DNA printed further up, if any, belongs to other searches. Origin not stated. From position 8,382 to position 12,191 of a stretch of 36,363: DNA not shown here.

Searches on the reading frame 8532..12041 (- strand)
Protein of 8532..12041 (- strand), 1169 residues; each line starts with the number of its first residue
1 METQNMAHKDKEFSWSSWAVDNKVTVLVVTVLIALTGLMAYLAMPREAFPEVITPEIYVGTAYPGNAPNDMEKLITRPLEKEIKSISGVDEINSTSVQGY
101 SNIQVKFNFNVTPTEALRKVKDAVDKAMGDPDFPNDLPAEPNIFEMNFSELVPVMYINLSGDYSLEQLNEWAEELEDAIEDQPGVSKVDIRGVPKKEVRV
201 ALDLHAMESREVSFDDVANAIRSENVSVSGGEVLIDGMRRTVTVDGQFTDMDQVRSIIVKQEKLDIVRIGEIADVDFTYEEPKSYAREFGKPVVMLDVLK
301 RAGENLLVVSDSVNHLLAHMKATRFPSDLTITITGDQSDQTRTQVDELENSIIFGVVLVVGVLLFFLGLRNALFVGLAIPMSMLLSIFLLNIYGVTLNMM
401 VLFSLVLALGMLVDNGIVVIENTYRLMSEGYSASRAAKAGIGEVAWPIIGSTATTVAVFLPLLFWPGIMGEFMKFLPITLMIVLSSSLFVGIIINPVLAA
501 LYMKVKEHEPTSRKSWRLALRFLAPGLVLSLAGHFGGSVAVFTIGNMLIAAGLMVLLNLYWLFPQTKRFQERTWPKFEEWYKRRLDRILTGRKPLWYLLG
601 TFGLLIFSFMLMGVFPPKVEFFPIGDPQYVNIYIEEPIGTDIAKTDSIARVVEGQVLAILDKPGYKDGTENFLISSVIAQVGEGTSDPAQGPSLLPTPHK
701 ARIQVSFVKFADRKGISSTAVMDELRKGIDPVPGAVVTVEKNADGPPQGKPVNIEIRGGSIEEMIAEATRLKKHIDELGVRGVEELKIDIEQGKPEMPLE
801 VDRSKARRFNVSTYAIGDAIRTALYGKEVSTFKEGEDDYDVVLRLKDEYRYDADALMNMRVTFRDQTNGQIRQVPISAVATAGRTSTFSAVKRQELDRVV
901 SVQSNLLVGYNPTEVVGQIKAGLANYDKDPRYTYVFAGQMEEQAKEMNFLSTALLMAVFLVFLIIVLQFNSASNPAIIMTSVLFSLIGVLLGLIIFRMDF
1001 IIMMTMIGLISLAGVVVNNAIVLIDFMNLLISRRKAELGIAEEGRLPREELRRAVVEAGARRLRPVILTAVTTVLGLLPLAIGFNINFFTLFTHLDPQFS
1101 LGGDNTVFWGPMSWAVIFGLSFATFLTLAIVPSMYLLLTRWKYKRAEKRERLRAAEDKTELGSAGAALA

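Call 37: search_protein_families(library=pfam, proteins=[window:8532-12041:-], max_evalue=0.01)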
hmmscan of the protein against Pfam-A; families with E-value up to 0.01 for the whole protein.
window:8532-12041:- (1169 aa): 2 families
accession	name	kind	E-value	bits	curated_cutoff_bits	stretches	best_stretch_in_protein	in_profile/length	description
PF00873.25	ACR_tran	-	2.5e-174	582.1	28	1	17-1138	3-1020/1021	AcrB/AcrD/AcrF family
PF03176.21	MMPL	-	0.0036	16.8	20.5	0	311-465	105-268/333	MMPL family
